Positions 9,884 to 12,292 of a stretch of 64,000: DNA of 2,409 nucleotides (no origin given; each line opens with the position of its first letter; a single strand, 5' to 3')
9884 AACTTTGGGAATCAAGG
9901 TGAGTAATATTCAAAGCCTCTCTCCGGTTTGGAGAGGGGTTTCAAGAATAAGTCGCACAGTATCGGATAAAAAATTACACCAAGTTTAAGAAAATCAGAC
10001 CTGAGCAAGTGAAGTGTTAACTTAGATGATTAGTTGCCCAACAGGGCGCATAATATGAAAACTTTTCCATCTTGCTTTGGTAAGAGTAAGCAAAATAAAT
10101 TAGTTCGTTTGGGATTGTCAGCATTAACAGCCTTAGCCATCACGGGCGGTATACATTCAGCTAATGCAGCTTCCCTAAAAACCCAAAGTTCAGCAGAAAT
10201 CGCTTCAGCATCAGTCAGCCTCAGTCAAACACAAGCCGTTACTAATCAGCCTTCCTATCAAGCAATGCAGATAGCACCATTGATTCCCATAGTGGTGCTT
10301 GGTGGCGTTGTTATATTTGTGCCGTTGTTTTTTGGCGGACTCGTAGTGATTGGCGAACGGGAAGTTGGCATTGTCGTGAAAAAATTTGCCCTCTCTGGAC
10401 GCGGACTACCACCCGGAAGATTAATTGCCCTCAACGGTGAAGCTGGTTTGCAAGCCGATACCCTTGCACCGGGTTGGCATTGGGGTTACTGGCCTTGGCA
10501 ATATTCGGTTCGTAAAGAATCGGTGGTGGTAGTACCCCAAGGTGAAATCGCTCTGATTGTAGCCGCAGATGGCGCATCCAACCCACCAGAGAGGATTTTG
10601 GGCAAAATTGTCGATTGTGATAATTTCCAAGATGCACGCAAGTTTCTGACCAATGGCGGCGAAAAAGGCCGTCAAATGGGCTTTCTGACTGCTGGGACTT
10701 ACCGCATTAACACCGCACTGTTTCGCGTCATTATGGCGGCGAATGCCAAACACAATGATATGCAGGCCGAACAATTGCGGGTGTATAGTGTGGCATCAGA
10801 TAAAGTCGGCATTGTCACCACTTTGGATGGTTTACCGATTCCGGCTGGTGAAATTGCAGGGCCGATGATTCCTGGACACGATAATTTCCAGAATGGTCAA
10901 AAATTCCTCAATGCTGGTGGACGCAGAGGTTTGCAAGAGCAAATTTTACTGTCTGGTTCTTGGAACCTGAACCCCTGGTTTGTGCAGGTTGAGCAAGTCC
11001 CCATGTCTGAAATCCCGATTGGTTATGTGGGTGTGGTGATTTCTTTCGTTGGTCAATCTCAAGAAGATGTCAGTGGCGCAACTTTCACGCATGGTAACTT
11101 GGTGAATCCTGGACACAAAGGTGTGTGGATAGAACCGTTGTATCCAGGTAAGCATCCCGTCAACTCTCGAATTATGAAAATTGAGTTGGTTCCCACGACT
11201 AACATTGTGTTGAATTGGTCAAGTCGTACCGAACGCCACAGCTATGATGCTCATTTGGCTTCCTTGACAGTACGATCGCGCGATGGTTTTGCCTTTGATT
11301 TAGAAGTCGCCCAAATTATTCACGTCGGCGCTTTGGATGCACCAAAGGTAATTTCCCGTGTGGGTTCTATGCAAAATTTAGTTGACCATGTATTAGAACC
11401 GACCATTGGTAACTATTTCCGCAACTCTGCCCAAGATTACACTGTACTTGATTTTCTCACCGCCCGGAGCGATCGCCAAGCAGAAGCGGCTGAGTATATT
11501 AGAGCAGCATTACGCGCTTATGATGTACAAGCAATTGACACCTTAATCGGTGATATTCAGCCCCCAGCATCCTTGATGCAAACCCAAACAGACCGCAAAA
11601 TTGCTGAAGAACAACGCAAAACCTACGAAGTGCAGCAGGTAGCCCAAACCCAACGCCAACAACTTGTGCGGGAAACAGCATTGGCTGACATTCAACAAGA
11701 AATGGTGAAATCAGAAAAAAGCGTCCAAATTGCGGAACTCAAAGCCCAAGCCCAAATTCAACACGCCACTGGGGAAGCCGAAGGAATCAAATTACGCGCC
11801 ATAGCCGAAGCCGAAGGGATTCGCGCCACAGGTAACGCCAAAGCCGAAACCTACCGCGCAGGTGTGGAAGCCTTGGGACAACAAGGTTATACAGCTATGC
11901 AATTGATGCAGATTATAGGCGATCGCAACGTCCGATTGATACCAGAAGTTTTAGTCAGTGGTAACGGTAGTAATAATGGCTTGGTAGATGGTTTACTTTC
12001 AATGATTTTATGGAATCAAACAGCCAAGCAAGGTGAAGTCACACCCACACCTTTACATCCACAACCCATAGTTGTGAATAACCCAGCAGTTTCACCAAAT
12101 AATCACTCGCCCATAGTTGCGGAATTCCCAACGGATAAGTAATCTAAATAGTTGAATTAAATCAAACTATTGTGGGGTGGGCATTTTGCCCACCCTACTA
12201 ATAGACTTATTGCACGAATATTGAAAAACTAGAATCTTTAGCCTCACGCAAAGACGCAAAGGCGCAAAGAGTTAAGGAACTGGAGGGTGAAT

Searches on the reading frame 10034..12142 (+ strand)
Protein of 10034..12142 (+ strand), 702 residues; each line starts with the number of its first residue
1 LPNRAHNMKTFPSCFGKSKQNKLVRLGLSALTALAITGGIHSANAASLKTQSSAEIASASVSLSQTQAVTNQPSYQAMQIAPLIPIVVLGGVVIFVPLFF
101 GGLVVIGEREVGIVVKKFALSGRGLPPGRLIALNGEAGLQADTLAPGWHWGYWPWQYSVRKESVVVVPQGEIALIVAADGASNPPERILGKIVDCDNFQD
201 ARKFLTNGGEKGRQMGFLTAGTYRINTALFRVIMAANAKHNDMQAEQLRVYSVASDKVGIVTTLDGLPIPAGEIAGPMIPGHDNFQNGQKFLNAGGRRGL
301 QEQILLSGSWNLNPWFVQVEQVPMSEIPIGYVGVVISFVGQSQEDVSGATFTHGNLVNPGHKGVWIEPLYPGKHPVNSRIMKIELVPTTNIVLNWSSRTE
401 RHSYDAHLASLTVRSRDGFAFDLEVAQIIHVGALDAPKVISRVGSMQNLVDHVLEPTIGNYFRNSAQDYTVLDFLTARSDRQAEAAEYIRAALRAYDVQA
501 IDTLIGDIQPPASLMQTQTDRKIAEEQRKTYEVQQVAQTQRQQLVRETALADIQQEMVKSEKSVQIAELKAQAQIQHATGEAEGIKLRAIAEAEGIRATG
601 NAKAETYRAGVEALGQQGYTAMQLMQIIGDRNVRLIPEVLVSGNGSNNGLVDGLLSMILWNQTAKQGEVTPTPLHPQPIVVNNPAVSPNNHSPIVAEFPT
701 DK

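Call 26: search_protein_families(library=pfam, proteins=[window:10034-12142:+], max_evalue=0.00001)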
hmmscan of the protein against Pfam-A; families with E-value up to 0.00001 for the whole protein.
window:10034-12142:+ (702 aa): 1 family
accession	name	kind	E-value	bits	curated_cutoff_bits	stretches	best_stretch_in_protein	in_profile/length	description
PF01145.31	Band_7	-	5.1e-27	95.5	23.6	1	326-541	2-173/176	SPFH domain / Band 7 family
